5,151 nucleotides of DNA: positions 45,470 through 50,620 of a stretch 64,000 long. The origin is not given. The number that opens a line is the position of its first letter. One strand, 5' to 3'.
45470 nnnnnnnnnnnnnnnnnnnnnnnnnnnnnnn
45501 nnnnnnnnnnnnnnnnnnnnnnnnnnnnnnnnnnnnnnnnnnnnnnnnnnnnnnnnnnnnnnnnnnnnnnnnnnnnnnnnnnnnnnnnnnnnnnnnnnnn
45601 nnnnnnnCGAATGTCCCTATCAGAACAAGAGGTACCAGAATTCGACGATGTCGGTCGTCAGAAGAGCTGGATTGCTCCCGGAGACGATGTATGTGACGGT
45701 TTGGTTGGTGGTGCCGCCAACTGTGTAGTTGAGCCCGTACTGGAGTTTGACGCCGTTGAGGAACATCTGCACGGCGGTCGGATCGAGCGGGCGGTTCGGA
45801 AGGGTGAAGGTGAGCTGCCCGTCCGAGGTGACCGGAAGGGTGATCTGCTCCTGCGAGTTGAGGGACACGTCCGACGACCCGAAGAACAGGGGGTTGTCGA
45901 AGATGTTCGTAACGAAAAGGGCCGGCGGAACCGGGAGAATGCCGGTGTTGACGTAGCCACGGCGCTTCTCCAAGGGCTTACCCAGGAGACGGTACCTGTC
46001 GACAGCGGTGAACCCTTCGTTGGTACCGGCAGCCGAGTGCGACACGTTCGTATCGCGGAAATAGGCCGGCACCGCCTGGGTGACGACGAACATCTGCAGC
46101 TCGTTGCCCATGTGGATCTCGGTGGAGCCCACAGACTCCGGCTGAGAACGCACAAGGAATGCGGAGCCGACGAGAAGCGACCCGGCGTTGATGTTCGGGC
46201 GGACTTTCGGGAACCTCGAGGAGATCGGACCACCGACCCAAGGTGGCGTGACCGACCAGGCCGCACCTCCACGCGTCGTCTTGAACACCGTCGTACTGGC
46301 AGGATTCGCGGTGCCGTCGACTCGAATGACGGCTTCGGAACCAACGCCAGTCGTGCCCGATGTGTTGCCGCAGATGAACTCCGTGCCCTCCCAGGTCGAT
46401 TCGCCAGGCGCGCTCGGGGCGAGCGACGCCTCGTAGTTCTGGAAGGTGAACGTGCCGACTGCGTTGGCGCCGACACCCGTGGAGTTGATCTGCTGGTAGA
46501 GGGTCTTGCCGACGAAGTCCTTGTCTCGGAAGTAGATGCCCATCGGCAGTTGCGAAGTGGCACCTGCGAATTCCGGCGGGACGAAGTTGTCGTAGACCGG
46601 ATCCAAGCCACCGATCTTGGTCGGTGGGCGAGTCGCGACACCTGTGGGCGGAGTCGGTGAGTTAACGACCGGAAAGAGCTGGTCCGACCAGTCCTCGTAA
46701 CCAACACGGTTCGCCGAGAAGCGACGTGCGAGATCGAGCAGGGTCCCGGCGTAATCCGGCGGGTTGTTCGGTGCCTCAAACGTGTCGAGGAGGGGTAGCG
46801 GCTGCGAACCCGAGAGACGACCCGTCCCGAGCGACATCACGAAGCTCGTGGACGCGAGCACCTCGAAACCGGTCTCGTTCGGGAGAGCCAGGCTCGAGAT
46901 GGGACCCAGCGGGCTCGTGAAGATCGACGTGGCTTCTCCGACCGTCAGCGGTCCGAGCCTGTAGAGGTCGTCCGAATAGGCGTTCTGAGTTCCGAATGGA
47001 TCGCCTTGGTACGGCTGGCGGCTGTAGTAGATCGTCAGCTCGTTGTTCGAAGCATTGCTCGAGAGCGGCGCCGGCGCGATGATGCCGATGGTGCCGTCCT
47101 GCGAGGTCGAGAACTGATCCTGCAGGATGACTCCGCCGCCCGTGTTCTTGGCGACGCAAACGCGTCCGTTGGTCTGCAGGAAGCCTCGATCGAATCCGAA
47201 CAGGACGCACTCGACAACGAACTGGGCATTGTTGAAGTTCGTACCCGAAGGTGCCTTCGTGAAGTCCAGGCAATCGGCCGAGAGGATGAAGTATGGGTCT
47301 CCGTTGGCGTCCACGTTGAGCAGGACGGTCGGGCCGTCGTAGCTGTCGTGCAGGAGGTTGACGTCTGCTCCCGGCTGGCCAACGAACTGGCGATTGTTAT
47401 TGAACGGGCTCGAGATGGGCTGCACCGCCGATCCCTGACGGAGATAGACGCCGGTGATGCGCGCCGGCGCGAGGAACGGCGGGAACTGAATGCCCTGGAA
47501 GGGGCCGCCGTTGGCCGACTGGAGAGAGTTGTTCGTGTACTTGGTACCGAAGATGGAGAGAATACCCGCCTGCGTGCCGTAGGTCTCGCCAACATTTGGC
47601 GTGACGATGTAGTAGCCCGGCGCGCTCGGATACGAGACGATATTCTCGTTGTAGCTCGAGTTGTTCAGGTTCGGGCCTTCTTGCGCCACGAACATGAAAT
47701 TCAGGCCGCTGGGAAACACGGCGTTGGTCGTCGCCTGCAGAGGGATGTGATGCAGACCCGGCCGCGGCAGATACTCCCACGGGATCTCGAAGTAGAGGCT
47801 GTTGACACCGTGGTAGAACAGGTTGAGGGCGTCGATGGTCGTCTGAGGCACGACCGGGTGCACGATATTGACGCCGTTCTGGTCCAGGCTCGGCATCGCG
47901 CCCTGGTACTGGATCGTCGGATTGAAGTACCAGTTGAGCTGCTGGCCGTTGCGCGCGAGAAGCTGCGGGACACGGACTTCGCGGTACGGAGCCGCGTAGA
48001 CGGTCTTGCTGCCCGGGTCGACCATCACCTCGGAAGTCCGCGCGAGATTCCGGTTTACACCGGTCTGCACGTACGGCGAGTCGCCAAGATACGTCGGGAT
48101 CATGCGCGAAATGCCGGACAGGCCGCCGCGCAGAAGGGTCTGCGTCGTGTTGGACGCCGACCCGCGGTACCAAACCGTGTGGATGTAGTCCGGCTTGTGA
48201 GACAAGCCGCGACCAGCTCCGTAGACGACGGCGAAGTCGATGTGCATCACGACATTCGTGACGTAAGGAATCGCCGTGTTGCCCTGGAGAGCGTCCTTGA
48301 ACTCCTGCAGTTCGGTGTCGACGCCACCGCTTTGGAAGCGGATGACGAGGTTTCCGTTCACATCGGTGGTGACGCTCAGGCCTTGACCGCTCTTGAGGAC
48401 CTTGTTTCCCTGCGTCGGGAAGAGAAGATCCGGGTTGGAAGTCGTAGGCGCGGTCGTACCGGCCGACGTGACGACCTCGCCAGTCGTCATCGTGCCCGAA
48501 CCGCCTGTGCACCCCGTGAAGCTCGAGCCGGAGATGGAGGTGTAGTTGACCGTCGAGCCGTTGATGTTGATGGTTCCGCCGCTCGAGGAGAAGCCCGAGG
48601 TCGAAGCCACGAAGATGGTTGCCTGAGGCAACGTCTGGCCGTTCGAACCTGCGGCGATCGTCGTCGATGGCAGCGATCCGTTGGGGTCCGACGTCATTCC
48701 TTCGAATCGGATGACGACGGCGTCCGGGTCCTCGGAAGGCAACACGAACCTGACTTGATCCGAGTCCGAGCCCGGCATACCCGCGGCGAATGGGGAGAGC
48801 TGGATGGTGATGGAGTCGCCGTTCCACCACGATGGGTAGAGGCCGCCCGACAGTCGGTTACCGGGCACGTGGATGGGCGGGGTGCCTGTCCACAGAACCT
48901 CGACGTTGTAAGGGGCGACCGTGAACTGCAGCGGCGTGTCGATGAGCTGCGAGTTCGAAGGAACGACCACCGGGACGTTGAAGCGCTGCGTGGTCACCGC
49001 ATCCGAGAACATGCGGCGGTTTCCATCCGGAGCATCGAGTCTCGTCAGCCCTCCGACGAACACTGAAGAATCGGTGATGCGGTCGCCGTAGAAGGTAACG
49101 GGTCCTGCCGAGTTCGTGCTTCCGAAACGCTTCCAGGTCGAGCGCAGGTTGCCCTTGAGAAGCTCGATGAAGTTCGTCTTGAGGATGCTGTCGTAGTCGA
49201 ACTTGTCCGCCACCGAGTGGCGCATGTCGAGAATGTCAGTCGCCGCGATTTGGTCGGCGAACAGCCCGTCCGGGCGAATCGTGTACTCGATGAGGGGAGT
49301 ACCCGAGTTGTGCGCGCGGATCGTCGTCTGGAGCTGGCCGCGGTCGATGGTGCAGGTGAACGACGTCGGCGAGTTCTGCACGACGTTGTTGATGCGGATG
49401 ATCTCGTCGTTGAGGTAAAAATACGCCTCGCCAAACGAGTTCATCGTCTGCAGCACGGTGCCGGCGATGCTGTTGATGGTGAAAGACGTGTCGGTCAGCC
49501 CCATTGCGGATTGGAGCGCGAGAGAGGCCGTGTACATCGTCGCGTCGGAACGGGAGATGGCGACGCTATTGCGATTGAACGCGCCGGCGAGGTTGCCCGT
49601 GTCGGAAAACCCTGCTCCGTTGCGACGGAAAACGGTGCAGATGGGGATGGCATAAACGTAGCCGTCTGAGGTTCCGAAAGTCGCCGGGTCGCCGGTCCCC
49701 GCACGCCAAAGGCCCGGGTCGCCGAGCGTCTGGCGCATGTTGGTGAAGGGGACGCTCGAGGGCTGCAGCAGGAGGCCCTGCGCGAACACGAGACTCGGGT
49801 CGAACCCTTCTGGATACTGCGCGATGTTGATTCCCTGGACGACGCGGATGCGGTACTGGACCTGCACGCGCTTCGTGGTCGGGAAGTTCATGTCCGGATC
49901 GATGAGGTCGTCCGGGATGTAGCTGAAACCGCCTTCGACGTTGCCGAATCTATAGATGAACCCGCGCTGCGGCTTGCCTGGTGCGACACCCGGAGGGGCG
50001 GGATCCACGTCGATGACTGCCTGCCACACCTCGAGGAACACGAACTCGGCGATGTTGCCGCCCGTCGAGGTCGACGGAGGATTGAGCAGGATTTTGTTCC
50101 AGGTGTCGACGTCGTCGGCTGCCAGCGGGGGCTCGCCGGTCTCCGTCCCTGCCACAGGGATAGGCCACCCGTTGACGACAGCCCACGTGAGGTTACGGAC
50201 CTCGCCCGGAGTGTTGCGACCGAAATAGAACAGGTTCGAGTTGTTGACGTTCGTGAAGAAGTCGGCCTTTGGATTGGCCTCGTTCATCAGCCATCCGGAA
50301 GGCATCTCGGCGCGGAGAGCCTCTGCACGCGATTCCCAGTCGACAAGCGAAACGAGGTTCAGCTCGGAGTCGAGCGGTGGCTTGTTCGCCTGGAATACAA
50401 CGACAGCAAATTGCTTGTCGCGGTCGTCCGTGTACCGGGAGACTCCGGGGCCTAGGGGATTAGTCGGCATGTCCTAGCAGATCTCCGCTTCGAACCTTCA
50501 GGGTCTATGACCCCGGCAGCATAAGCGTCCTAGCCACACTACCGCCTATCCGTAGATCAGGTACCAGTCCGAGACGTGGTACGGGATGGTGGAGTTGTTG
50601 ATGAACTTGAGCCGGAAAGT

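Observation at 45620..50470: Two giant paralogous structural proteins (1616 and 913 aa)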

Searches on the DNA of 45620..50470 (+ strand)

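Call 12: search_dna_similar(query=window:45620-50470:+, collection=phages, mode=near)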
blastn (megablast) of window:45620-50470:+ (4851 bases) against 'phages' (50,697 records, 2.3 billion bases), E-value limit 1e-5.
No match.

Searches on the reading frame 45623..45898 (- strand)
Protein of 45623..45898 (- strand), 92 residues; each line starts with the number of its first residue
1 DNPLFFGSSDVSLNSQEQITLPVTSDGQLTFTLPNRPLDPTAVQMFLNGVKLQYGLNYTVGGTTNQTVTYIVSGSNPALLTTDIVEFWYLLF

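Call 104: search_solved_structures(query=A5, max_evalue=10, show_alignments=3)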
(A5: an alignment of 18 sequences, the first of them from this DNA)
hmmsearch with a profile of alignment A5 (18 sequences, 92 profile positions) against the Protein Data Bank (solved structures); distinct sequences matched with E-value up to 10: 5.
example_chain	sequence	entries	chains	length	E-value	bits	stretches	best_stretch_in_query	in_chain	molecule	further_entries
9k4a_A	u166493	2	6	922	0.0012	21.9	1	23-90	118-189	Depolymerase, capsule K1-specific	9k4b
9efk_AE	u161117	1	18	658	0.0059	19.7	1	11-62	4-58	orf22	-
6e57_A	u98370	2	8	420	0.21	14.8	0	21-57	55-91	surface glycan binding protein B | Mixed-linkage glucan utilization locus (MLGUL) SGBP-B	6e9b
9x1h_I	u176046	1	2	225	0.48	13.6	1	4-69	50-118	RAY121 Fab Heavy chain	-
8yag_A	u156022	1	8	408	1.2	12.3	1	38-78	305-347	Imidazolonepropionase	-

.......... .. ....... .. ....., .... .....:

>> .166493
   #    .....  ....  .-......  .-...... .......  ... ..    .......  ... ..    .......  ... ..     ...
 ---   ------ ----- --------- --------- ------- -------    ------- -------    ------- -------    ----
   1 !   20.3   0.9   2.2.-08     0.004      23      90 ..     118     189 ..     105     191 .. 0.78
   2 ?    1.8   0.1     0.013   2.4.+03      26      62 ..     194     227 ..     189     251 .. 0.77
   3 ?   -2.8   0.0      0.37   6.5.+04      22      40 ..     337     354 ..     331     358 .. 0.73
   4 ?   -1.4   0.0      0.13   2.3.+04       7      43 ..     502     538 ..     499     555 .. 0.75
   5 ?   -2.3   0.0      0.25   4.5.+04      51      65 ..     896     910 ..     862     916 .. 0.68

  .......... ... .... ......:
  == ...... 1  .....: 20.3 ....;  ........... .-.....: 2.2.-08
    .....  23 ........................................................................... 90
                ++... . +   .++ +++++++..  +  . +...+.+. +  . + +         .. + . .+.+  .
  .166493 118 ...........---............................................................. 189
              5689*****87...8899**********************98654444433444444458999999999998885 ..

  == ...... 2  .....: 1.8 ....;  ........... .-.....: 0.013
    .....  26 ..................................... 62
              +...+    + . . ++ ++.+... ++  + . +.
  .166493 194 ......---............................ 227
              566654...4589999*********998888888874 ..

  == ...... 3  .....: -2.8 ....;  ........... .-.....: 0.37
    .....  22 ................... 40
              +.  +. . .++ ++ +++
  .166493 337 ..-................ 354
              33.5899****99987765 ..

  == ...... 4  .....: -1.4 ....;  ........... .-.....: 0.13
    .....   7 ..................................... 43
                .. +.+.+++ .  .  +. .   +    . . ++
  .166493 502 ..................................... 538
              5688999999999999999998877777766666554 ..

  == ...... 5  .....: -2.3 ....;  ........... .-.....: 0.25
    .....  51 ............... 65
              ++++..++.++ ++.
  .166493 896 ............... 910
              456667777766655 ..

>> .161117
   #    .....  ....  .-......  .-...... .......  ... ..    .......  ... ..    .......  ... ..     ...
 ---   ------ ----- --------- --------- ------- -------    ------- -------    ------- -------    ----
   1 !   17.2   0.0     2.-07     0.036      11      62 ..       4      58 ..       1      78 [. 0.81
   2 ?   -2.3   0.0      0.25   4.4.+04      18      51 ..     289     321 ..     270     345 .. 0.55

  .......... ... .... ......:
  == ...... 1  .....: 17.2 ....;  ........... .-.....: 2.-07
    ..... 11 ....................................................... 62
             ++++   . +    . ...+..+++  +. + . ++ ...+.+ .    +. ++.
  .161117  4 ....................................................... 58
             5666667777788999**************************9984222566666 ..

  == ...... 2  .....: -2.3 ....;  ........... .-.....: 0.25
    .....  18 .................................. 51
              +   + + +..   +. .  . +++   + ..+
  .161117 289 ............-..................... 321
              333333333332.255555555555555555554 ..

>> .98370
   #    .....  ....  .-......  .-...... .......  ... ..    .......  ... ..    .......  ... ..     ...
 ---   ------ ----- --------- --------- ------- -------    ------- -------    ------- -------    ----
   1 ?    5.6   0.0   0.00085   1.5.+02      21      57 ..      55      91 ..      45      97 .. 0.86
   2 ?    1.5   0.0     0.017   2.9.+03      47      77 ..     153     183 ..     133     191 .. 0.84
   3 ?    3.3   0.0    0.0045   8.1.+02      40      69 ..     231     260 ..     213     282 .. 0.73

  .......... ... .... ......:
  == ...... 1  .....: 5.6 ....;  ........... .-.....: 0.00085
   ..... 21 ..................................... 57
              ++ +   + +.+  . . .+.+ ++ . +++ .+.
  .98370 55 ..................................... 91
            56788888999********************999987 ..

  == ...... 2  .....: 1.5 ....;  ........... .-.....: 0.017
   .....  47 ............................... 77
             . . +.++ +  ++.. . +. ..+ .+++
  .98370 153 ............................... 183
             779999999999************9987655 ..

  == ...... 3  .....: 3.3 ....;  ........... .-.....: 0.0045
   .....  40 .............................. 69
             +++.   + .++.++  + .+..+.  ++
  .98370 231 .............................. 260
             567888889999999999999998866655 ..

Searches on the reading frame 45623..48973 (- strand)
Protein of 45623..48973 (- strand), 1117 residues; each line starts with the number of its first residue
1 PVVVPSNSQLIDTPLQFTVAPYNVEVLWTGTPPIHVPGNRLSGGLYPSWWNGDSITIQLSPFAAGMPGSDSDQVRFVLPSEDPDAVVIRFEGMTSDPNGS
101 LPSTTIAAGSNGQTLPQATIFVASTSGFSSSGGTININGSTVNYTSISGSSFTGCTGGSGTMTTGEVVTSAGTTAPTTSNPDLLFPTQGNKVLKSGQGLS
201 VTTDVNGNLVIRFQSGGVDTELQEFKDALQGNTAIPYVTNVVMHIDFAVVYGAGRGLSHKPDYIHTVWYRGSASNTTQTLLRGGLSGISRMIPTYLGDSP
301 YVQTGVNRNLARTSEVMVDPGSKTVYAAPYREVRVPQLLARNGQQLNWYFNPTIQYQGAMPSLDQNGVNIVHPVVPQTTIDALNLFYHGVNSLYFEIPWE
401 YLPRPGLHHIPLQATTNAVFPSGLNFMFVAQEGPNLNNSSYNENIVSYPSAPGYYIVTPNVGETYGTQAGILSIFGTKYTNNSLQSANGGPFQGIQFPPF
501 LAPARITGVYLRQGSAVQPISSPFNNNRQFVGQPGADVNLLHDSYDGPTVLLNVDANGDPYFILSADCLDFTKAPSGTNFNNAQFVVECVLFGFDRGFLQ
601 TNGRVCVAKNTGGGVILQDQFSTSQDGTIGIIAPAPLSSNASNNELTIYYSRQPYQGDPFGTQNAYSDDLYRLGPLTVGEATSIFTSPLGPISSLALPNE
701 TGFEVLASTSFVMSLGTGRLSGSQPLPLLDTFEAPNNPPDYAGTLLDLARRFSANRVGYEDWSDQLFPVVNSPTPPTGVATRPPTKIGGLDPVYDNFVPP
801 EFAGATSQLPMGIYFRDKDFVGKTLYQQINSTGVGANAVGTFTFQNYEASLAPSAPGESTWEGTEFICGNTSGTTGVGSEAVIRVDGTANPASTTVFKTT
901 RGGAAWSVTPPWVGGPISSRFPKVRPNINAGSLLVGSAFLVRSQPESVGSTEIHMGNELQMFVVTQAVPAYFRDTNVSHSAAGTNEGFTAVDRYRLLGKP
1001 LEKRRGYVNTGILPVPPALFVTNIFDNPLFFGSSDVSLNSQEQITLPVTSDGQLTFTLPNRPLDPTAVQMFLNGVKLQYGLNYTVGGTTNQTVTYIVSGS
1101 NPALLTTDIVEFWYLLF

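Call 31: find_homologous_proteins(query=window:45623-48973:-, max_evalue=0.001)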
Query window:45623-48973:- (1117 aa): 219 proteins with E <= 0.001 among 8000 candidates; the best 120 are listed.
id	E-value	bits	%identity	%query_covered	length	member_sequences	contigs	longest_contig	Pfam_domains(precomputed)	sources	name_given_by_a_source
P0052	0.0e+0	2448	96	100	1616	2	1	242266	-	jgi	jgi:hypothetical protein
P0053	0.0e+0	2140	83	100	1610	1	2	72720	-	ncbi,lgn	-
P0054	0.0e+0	2098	82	100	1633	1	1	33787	-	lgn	-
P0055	0.0e+0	2014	78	100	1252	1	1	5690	-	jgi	jgi:hypothetical protein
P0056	0.0e+0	1909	76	100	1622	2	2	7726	-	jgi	-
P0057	0.0e+0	1840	74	100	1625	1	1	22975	-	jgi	jgi:hypothetical protein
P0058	0.0e+0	1760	69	100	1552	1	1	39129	-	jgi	jgi:hypothetical protein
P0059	0.0e+0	1750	75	85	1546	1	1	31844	-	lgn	-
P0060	0.0e+0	1709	66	100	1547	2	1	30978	-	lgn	-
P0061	0.0e+0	1689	65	100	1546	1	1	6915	-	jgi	-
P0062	0.0e+0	1568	68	84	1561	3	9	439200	-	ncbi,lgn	-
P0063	0.0e+0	1547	67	85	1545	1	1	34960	-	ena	-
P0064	0.0e+0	1546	62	100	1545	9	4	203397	-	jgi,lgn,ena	jgi:hypothetical protein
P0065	0.0e+0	1529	65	85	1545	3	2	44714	-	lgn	-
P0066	0.0e+0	1476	63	86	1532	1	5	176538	-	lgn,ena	-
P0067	0.0e+0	1470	63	85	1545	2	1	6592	-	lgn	-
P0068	0.0e+0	1465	59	100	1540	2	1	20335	-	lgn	-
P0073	0.0e+0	1452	61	85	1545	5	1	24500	-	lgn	-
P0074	0.0e+0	1447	62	84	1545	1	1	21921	-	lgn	-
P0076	0.0e+0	1441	61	85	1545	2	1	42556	-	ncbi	-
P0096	0.0e+0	1390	61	85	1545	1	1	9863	-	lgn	-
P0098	0.0e+0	1379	60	68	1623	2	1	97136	PF16190.12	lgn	-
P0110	0.0e+0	1337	54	100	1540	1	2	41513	-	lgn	-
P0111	0.0e+0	1335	60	85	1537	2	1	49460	-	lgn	-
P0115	0.0e+0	1328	58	85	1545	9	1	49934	-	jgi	jgi:hypothetical protein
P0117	0.0e+0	1327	60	83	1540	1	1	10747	-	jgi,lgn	jgi:hypothetical protein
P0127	0.0e+0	1309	58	85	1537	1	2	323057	-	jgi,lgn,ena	-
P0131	0.0e+0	1298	59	84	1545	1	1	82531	-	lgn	-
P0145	0.0e+0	1254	57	85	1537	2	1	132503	-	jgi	jgi:hypothetical protein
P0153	0.0e+0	1231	55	84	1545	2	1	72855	-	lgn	-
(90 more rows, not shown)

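Call 57: predict_structure(alignment_id=A3)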
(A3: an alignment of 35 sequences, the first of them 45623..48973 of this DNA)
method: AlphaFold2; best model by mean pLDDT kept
length: 1117 residues; sequences in the alignment: 35
mean_pLDDT: 59.2   pTM: 0.50
mean pLDDT of the five models: 59.2, 58.9, 58.3, 58.3, 55.1
residues with pLDDT >= 90: 105; 70-90: 381; 50-70: 177; < 50: 454
segments of 3 or more residues with pLDDT < 50: 173-177, 253-257, 271-301, 349-352, 374-378, 415-420, 612-614, 639-643, 653-710, 712-1038
pLDDT, mean of each block of 10 residues (from residue 1): 87 74 79 90 89 91 68 78 79 62 80 92 79 83 92 92 82 49 73 82 90 90 89 84 82 50 56 41 37 42 51 55 60 74 62 57 66 51 68 76 76 54 77 70 79 86 63 84 69 86 89 83 82 77 72 78 89 85 90 78 74 62 62 62 55 38 24 29 36 26 38 37 28 41 40 32 30 36 33 31 25 23 22 27 38 24 22 24 29 29 23 31 37 44 33 30 34 30 23 22 24 25 27 35 85 88 84 87 86 89 88 80
secondary structure, 60 per line:
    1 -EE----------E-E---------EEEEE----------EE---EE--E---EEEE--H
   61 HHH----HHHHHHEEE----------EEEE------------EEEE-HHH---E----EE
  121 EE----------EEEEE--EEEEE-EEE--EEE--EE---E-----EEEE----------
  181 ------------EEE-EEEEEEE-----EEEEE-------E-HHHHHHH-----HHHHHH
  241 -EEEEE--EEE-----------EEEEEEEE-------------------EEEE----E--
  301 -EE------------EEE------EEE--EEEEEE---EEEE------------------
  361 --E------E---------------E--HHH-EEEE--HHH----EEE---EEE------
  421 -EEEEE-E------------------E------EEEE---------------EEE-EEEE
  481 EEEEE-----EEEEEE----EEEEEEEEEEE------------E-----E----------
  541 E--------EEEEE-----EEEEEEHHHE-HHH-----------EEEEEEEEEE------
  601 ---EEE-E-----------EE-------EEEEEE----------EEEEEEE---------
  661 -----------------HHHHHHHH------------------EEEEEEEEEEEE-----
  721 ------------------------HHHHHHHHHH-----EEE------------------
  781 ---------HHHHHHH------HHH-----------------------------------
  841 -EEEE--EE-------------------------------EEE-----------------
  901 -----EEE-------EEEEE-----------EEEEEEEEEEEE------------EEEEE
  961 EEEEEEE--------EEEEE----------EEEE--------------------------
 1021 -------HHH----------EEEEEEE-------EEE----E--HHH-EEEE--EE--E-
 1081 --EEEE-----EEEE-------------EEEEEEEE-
elements in order (helices of 4 or more, strands of 3 or more residues): E26-30 E54-57 H60-63 H68-73 E74-76 E87-90 E103-106 E119-122 E133-137 E140-144 E146-148 E151-153 E167-170 E193-195 E197-203 E209-213 H223-229 H235-240 E242-246 E249-251 E263-270 E290-293 E316-318 E325-327 E330-335 E339-342 E393-396 E406-408 E412-414 E422-426 E454-457 E473-475 E477-485 E491-496 E501-511 E550-554 E560-565 E585-594 E604-606 E629-634 E645-651 H678-685 E704-715 H745-754 E760-762 H790-796 E842-845 E881-883 E906-908 E916-920 E932-943 E956-967 E976-980 E991-994 E1041-1047 E1055-1057 E1069-1072 E1083-1086 E1092-1095 E1109-1116

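Call 95: search_solved_structures(query=A3, max_evalue=10)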
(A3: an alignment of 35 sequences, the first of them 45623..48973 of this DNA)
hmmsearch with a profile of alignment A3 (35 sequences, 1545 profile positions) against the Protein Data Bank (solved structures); distinct sequences matched with E-value up to 10: 0.
